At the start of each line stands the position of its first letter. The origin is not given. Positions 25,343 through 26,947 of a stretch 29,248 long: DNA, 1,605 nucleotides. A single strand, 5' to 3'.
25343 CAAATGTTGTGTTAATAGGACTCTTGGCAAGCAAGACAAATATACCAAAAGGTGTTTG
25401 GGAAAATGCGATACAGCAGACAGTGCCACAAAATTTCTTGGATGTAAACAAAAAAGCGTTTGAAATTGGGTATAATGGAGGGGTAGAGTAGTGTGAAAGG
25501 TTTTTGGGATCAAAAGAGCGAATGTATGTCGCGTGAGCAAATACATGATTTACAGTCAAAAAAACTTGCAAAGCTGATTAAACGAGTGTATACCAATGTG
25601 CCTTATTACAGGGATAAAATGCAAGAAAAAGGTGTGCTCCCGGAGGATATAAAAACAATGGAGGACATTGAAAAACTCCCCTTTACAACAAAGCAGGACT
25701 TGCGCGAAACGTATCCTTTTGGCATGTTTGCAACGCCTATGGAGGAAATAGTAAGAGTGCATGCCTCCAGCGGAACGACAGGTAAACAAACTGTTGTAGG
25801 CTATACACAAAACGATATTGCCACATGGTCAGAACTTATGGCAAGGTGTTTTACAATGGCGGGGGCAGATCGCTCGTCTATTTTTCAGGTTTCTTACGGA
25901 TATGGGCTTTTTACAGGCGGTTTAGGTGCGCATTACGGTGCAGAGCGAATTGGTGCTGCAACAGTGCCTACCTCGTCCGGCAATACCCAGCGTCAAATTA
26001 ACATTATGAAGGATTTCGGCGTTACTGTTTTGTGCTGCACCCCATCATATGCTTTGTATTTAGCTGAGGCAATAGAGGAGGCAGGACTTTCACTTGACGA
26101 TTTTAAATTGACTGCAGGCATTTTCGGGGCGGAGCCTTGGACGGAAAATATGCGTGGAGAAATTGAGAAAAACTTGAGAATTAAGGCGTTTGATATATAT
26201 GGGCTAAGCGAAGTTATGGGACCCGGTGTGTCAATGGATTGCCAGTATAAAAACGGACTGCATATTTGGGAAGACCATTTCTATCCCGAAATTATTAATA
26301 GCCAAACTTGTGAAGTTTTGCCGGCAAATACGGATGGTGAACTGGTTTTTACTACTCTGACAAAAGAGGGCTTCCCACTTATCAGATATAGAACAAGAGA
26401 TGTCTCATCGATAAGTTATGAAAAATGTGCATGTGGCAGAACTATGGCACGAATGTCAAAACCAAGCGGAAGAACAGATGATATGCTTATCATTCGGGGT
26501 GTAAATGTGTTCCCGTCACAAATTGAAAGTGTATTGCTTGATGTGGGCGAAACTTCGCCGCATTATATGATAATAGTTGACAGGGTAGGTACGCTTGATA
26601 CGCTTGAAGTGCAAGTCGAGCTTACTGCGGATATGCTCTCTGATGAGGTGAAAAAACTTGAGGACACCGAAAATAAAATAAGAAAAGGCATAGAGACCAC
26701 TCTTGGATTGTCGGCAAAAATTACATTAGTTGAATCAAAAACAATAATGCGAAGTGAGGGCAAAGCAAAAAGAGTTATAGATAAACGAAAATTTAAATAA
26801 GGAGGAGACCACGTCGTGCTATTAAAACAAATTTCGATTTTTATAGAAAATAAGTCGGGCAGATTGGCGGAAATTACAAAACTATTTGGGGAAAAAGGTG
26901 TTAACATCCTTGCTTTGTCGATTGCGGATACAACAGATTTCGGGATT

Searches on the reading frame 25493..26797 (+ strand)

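Call 86: search_protein_families(library=ncbifam, proteins=[window:25493-26797:+], max_evalue=0.00001)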
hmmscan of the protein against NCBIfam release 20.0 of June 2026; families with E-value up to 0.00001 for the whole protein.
window:25493-26797:+ (435 aa): 12 families
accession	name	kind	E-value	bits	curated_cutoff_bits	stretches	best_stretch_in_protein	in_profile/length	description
TIGR02155.1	PA_CoA_ligase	equivalog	1.1e-174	580.9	646.3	1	10-432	1-422/422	phenylacetate--CoA ligase PaaK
NF041878.1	paak_haloarch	equivalog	2.7e-168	560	700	1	8-432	4-427/427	phenylacetate--CoA ligase PaaK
NF053551.1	FlxY_rubin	equivalog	4.9e-56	190.3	520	1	11-431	3-423/424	flexirubin biosynthesis putative acyl-CoA ligase FlxY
NF045666.1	DVU1553_fam_AMP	equivalog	6.7e-56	189.7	300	1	8-327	14-330/331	DVU_1553 family AMP-dependent CoA ligase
NF041217.1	BagE_FevW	exception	2.8e-43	148.5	800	1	53-420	38-394/424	bagremycin/ferroverdin synthetase BagE/FevW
TIGR03335.1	F390_ftsA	equivalog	5.8e-36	124.1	458.7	1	5-347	2-348/445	coenzyme F390 synthetase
TIGR02304.1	aden_form_hyp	equivalog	3.1e-12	46.2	251.9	1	165-390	176-394/430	F390 synthetase-related protein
NF004837.0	PRK06187.1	subfamily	1.6e-09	36.6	476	1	89-248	175-329/531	long-chain-fatty-acid--CoA ligase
TIGR01733.1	AA-adenyl-dom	subfamily_domain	2.6e-06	26.5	317.4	0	85-241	121-273/409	amino acid adenylation domain-containing protein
NF006167.0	PRK08308.1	equivalog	2.8e-06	26.5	513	0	326-351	311-336/414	acyl-CoA synthetase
NF053567.1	HBDA_AROS1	equivalog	5.5e-06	25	1000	0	85-190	172-276/523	3-hydroxybenzoate--CoA ligase HbdA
NF005801.1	PRK07656.1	equivalog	7e-06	24.9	657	0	325-353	400-428/500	FadD3 family acyl-CoA ligase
